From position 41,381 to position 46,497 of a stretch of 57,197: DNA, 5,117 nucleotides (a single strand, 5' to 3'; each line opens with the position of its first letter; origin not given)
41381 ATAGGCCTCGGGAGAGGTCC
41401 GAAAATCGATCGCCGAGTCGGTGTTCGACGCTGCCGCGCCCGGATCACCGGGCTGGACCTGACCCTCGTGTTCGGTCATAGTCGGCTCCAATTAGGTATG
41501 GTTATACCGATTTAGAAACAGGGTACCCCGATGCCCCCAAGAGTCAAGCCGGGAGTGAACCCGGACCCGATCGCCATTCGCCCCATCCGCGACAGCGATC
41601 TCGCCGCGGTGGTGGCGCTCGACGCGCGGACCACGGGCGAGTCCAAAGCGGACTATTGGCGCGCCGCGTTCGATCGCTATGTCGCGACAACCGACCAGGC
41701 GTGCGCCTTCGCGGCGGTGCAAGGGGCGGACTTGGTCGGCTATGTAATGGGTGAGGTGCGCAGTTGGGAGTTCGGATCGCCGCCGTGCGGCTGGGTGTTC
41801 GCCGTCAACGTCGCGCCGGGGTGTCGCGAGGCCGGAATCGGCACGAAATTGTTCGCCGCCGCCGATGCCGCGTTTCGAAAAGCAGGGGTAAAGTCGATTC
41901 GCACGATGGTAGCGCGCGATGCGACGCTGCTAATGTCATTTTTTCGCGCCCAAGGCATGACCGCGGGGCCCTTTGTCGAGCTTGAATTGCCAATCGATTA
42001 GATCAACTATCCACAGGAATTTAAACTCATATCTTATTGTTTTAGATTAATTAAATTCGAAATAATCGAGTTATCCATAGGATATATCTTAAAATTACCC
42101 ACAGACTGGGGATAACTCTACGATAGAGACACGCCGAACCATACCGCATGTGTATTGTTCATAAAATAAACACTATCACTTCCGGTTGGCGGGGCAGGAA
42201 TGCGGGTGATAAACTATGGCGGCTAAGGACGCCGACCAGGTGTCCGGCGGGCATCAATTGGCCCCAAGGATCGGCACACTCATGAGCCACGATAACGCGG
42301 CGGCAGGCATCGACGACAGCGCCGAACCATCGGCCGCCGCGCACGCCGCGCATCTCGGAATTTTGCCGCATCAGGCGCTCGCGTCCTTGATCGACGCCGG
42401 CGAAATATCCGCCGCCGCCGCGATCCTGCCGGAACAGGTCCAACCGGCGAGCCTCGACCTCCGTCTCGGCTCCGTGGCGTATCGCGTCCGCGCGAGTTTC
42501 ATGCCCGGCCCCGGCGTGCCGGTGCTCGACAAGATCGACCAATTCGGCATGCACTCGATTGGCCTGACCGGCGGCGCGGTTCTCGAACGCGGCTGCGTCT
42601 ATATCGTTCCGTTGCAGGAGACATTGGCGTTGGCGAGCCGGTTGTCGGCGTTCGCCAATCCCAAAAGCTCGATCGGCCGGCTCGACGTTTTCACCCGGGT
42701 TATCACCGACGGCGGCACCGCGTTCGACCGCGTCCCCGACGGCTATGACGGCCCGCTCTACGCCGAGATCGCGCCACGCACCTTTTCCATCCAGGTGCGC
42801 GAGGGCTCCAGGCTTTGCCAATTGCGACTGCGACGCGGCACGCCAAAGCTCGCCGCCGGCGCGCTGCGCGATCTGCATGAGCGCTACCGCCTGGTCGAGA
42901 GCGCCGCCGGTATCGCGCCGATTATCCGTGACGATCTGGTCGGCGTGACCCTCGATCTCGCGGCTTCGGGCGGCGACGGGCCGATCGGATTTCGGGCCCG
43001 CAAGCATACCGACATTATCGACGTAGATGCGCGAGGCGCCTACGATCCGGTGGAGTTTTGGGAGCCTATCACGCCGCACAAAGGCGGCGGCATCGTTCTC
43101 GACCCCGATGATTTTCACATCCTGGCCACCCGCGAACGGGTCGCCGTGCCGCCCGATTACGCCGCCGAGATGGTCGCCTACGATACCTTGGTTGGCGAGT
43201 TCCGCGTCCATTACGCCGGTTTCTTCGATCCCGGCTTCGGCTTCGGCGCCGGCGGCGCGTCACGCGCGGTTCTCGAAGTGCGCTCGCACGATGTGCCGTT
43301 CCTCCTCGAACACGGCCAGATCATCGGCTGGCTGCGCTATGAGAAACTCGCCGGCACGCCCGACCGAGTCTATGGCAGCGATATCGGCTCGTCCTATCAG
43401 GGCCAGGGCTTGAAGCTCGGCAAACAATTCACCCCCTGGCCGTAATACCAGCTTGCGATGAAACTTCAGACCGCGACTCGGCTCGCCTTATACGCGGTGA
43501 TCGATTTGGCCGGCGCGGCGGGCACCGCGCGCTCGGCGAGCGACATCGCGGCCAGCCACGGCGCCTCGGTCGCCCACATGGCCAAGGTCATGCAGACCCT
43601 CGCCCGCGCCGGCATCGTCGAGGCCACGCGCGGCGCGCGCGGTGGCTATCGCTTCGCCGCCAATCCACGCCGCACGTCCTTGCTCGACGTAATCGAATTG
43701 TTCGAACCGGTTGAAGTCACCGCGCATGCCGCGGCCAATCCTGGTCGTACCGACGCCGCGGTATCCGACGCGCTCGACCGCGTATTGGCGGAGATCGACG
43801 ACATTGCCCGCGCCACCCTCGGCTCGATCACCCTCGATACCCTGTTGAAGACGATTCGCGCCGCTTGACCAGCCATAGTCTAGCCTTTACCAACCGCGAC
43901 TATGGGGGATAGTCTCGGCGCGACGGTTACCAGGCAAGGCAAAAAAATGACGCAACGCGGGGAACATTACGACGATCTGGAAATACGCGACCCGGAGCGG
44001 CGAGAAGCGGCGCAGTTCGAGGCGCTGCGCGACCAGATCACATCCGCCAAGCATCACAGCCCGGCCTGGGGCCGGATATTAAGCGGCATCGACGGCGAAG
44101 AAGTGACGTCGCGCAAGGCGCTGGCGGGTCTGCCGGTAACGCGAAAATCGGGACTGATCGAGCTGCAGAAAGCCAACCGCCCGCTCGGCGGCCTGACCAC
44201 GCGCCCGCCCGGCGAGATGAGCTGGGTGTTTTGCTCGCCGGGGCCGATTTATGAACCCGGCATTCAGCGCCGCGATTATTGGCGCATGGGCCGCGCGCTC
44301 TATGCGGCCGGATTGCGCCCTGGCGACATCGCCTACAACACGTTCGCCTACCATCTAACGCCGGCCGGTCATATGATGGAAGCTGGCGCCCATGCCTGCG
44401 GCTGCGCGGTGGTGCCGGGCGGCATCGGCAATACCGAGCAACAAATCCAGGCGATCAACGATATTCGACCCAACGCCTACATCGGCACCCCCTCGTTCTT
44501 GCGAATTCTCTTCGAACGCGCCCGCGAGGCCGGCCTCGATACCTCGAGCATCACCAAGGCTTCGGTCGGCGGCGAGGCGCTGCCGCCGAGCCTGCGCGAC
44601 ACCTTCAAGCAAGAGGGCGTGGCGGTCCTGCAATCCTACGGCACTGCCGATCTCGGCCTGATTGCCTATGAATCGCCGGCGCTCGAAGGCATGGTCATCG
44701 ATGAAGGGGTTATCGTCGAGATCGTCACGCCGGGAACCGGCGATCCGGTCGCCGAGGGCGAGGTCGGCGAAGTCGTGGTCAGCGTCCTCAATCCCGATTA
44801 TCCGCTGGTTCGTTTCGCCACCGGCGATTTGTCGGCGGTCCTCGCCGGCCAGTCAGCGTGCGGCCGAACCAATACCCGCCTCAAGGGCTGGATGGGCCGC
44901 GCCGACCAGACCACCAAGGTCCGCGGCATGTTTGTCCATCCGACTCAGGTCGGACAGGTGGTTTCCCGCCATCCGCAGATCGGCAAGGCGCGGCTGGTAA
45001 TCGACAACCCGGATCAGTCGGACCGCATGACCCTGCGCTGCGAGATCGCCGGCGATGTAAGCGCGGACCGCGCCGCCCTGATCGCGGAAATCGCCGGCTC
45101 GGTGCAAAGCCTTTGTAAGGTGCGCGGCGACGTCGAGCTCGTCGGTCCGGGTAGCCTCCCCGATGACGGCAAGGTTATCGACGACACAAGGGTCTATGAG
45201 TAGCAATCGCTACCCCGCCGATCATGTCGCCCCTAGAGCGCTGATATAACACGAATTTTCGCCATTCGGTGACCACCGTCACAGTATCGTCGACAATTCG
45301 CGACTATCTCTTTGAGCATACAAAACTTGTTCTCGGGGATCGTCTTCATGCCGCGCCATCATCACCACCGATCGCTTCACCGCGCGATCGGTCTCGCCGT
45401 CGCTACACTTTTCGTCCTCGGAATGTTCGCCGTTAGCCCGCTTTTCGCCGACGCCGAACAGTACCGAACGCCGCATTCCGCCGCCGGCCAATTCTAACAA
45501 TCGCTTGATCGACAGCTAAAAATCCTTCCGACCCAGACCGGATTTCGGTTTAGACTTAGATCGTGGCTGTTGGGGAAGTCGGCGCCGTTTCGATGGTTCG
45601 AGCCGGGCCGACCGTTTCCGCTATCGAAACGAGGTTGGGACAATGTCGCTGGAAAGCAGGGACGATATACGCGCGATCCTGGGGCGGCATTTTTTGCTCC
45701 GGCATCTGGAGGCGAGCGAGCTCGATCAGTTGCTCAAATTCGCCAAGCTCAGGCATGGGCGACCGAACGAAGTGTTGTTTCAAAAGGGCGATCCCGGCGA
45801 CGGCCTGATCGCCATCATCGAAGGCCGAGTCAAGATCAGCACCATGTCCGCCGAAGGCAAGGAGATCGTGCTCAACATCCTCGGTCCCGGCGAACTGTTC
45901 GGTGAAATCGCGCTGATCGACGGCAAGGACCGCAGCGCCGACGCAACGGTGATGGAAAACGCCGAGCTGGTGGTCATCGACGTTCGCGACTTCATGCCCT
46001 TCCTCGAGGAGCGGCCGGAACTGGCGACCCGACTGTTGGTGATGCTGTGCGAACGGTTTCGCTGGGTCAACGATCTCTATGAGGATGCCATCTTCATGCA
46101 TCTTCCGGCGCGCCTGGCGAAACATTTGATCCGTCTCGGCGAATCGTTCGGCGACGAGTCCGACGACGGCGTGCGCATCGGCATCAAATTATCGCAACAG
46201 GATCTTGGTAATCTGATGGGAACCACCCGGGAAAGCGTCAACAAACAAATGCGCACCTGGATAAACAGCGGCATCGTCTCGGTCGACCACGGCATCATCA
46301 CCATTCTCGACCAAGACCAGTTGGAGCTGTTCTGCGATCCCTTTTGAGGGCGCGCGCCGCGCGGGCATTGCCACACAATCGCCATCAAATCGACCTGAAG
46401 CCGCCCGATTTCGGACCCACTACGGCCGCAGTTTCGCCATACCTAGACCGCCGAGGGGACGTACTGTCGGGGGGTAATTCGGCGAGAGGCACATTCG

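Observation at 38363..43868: BadL/BadM-like acetyltransferase-Rrf2 pair attached to the aerobic Box pathway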

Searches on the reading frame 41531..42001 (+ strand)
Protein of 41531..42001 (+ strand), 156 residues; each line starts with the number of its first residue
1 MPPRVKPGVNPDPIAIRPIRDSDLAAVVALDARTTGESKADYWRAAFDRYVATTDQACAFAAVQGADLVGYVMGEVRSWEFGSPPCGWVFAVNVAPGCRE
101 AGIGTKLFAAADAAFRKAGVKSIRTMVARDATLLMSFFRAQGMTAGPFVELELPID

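Call 3: search_protein_families(library=pfam, proteins=[window:41531-42001:+])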
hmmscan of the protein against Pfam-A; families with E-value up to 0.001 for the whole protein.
window:41531-42001:+ (156 aa): 4 families
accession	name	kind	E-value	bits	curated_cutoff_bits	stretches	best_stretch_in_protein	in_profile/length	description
PF00583.31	Acetyltransf_1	-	8.7e-10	39.3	20.7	1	31-142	8-115/116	Acetyltransferase (GNAT) family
PF13508.13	Acetyltransf_7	-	1.1e-05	26.2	27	1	58-125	4-67/84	Acetyltransferase (GNAT) domain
PF13527.13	Acetyltransf_9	-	0.0003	21.2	25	1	16-121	2-107/127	Acetyltransferase (GNAT) domain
PF13673.13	Acetyltransf_10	-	0.00052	20.4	23.6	1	47-144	22-108/128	Acetyltransferase (GNAT) domain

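Call 4: search_protein_families(library=ncbifam, proteins=[window:41531-42001:+])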
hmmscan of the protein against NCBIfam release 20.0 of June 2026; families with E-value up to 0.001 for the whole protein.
window:41531-42001:+ (156 aa): 2 families
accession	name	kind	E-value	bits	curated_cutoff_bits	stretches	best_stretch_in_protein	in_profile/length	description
NF002959.0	PRK03624.1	equivalog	4.9e-11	42.5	124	1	14-145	7-131/147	GNAT family acetyltransferase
TIGR01575.1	rimI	equivalog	4.9e-05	23.5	86.4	1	43-143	18-112/132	ribosomal protein S18-alanine N-acetyltransferase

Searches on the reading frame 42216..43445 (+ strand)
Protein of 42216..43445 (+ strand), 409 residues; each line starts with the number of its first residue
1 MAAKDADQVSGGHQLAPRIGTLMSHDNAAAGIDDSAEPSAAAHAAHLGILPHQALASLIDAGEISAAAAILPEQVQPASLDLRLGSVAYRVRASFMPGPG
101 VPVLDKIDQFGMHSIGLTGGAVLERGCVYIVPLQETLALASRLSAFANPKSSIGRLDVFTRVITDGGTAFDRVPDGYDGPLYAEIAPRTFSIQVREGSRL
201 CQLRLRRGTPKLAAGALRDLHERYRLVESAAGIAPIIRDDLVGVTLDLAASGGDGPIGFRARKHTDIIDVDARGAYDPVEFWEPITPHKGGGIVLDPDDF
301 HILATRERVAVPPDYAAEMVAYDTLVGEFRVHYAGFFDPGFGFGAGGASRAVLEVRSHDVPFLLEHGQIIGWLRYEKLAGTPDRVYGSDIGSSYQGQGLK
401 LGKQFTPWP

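Call 3: search_protein_families(library=pfam, proteins=[window:42216-43445:+])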
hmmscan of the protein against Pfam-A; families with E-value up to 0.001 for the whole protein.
window:42216-43445:+ (409 aa): 3 families
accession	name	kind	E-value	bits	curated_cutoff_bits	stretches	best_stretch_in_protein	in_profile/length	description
PF22569.1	DCD_C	-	5.2e-74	248.2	22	1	216-405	4-192/192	2'-deoxycytidine 5'-triphosphate deaminase (DCD), C-terminal domain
PF06559.16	DCD_N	-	1.8e-73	246.3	21.4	1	48-208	3-163/164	2'-deoxycytidine 5'-triphosphate deaminase (DCD) N-terminal domain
PF22769.1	DCD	-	6.5e-72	241.1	27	2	49-207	1-152/153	dCTP deaminase-like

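Call 4: search_protein_families(library=ncbifam, proteins=[window:42216-43445:+])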
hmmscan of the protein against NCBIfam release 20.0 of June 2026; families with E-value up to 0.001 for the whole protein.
window:42216-43445:+ (409 aa): 3 families
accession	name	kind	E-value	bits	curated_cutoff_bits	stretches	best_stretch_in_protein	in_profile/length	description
NF005734.0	PRK07559.1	equivalog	1.8e-157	523.8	283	1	43-406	5-366/368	2'-deoxycytidine 5'-triphosphate deaminase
TIGR02274.1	dCTP_deam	equivalog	7.3e-16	58.4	92.8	2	50-208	2-154/180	dCTP deaminase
NF002598.0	PRK02253.1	equivalog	9.8e-05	21.9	130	1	56-158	9-107/167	deoxyuridine 5'-triphosphate nucleotidohydrolase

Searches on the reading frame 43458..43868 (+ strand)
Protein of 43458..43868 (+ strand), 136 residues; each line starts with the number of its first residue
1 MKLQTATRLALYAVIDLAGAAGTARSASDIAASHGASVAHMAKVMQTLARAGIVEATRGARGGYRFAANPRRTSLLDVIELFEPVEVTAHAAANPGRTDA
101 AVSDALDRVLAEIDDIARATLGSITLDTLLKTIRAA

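Call 3: search_protein_families(library=pfam, proteins=[window:43458-43868:+])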
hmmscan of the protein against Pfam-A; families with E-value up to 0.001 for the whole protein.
window:43458-43868:+ (136 aa): 2 families
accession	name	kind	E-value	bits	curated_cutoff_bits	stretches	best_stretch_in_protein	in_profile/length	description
PF02082.26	Rrf2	-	3.2e-26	92.5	30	1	3-131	1-131/132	Iron-dependent Transcriptional regulator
PF08100.18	Dimerisation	-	3.7e-05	23.9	25.6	1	3-65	22-82/93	O-methyltransferase dimerisation domain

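Call 4: search_protein_families(library=ncbifam, proteins=[window:43458-43868:+])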
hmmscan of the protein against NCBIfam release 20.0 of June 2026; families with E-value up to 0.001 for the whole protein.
window:43458-43868:+ (136 aa): 8 families
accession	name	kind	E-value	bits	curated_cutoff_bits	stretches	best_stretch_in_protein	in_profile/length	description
TIGR00738.1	rrf2_super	superfamily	3.4e-27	94.9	73.3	1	1-130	1-131/132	Rrf2 family transcriptional regulator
TIGR02944.1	suf_reg_Xantho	equivalog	1.1e-14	54.9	110.65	1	7-88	5-90/130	SUF system Fe-S cluster assembly regulator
NF008240.0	PRK11014.1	equivalog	3.4e-12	46.6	182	1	1-120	1-126/141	nitric oxide-sensing transcriptional repressor NsrR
NF047409.1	Cys_reg_CymR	equivalog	1.3e-11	44.8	195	1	1-112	1-117/139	cysteine metabolism transcriptional regulator CymR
TIGR02010.1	IscR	equivalog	6e-11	42.3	207.55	1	1-131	1-131/135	Fe-S cluster assembly transcriptional regulator IscR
NF008886.0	PRK11920.1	equivalog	2.4e-10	40.3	193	1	1-91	1-91/153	iron-responsive transcriptional regulator RirA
NF008110.0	PRK10857.1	equivalog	1.2e-05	25.2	275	1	1-129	1-129/164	Fe-S cluster assembly transcriptional regulator IscR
NF041852.1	trans_reg_HypR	equivalog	0.00034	20.6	180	1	27-90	25-88/139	redox-sensitive transcriptional regulator HypR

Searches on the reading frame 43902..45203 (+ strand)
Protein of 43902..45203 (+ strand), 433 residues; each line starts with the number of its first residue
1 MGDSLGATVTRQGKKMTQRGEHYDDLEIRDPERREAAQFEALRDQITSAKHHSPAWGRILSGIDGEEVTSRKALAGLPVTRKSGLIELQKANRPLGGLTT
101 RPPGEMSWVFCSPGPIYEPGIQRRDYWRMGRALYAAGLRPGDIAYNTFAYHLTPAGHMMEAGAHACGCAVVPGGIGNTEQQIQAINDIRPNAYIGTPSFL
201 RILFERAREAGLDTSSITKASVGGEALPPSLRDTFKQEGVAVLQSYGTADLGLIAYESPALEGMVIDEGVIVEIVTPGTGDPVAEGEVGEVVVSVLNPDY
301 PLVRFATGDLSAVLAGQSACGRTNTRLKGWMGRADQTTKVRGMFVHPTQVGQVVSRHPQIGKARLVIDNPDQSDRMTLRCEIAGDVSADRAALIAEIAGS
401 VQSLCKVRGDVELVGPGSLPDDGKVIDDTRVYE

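Call 3: search_protein_families(library=pfam, proteins=[window:43902-45203:+])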
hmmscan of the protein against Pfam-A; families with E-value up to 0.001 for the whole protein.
window:43902-45203:+ (433 aa): 2 families
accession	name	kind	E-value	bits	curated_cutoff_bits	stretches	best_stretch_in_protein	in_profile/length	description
PF00501.34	AMP-binding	-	2.3e-13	50.2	29.9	1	155-294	218-375/384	AMP-binding enzyme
PF14535.12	AMP-binding_C_2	-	1.6e-07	31.9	25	1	342-421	1-84/96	AMP-binding enzyme C-terminal domain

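Call 4: search_protein_families(library=ncbifam, proteins=[window:43902-45203:+])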
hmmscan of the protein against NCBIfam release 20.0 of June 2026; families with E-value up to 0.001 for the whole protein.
window:43902-45203:+ (433 aa): 17 families
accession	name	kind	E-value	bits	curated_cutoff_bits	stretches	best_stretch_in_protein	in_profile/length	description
NF041878.1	paak_haloarch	equivalog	9e-45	153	700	1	24-420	3-413/427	phenylacetate--CoA ligase PaaK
TIGR02155.1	PA_CoA_ligase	equivalog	1.9e-39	135.4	646.3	1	35-421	9-410/422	phenylacetate--CoA ligase PaaK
NF045666.1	DVU1553_fam_AMP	equivalog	2e-30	106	300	2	156-333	148-330/331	DVU_1553 family AMP-dependent CoA ligase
NF053551.1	FlxY_rubin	equivalog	1.5e-26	93.1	520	1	161-412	140-398/424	flexirubin biosynthesis putative acyl-CoA ligase FlxY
NF041217.1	BagE_FevW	exception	1.5e-16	60.4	800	1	137-419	107-392/424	bagremycin/ferroverdin synthetase BagE/FevW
TIGR03335.1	F390_ftsA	equivalog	1.9e-11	43.3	458.7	1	128-347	117-342/445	coenzyme F390 synthetase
NF004837.0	PRK06187.1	subfamily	2.9e-09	35.7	476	1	151-262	224-335/531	long-chain-fatty-acid--CoA ligase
NF053567.1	HBDA_AROS1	equivalog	6.3e-09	34.7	1000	1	136-247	207-320/523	3-hydroxybenzoate--CoA ligase HbdA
TIGR01733.1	AA-adenyl-dom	subfamily_domain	1.2e-07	31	317.4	0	168-293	188-324/409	amino acid adenylation domain-containing protein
TIGR02262.1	benz_CoA_lig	subfamily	9.8e-06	24.6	375.25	1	176-366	239-438/508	benzoate-CoA ligase family protein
NF005426.0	PRK07008.1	equivalog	2.6e-05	23.1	822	1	169-252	251-335/545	3-(methylthio)propionyl-CoA ligase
NF041596.1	fum_diaprop_lig_DdaG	equivalog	0.00013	21.1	700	1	178-339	135-299/390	fumarate--(S)-2,3-diaminopropanoate ligase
NF006181.0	PRK08314.1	subfamily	0.00016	20.1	705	0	150-294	255-404/563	long-chain-fatty-acid--CoA ligase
NF006167.0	PRK08308.1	equivalog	0.00043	19.3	513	0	182-363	183-342/414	acyl-CoA synthetase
NF005714.0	PRK07529.1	subfamily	0.00047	18.6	632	1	185-249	309-373/640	acyl-CoA synthetase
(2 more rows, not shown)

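Call 104: search_solved_structures(query=window:43902-45203:+, max_evalue=0.00001)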
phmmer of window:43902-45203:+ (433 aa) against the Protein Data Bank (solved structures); distinct sequences matched with E-value up to 0.00001: 8.
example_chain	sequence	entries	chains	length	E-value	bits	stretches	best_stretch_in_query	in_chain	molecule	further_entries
4r1l_A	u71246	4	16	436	9.8e-44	153.2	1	24-426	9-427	Phenylacetate-coenzyme A ligase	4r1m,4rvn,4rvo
2y4o_A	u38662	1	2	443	3.3e-37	131.7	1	26-421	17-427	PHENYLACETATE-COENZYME A LIGASE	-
2y27_A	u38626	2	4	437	3.4e-33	118.5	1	29-406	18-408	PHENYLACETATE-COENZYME A LIGASE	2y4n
6hdw_A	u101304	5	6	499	5.5e-27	98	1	47-432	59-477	2-hydroxyisobutyryl-CoA synthetase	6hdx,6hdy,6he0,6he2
9s3l_A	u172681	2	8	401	3.9e-11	45.8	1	69-326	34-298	Phenylacetate-CoA ligase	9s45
6wuq_A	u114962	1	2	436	4.3e-07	32.5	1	136-323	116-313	AjiA1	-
6siw_A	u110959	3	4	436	3.4e-06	29.5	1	135-323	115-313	PaaK-like ligase (AMP-dependent synthetase and ligase) | AMP-dependent synthetase and ligase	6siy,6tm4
6siw_B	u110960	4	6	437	3.4e-06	29.5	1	135-323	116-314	PaaK-like ligase (AMP-dependent synthetase and ligase) | AMP-dependent synthetase and ligase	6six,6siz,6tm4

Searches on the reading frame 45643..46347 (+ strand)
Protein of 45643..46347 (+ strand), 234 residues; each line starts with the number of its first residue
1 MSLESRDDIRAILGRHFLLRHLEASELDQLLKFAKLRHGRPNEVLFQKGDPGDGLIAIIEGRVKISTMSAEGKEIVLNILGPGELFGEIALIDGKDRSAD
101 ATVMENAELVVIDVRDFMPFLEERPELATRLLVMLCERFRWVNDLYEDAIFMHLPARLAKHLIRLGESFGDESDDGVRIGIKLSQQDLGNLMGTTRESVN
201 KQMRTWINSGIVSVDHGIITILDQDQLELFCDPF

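Call 6: search_protein_families(library=ncbifam, proteins=[window:45643-46347:+], max_evalue=0.00001)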
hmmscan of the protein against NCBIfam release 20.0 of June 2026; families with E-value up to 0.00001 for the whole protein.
window:45643-46347:+ (234 aa): 13 families
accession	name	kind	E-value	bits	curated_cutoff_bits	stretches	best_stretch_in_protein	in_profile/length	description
NF008732.0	PRK11753.1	equivalog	1.2e-21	77.2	266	1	24-220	13-209/214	cAMP-activated global transcriptional regulator CRP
NF053664.1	TransRegPtrACyano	equivalog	5.5e-19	68.2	300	1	57-217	32-185/196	Crp/Fnr family transcriptional regulator PtrA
TIGR03697.1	NtcA_cyano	equivalog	1.4e-18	67.4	244.95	1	44-226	3-187/193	global nitrogen regulator NtcA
NF006901.0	PRK09392.1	equivalog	1.1e-14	54.3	211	1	16-233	12-223/236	transcriptional activator FtrB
NF010499.0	PRK13918.1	equivalog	1.2e-13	51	274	1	40-228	18-198/205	CRP/FNR family transcriptional regulator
NF008365.0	PRK11161.1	subfamily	4.1e-12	45.9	228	1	22-228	34-240/250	fumarate/nitrate reduction transcriptional regulator Fnr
NF052518.1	TransRegLdrP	equivalog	2.7e-10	40.6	300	1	42-228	7-185/195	transcriptional regulator LdrP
NF058543.1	ActPatMycb56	equivalog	3e-09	36.2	460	1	22-138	7-121/317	acetyltransferase Pat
TIGR03896.1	cyc_nuc_ocin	subfamily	6.7e-09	35.5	161.05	1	8-132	138-259/317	bacteriocin-type transport-associated protein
NF050806.1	TransRegFixKCaul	equivalog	2.8e-08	33.3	300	1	34-231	24-214/215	transcriptional regulator FixK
NF041163.2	encap_f2b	equivalog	2.9e-08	33.3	400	1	18-137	78-199/450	family 2B encapsulin nanocompartment shell protein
NF045989.1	TransRegFnrLRhodb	equivalog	1.1e-06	28.1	300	1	22-224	24-228/245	transcriptional regulator FnrL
NF007707.0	PRK10402.1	subfamily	4e-06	26.6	180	1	29-161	26-158/226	transcriptional regulator YeiL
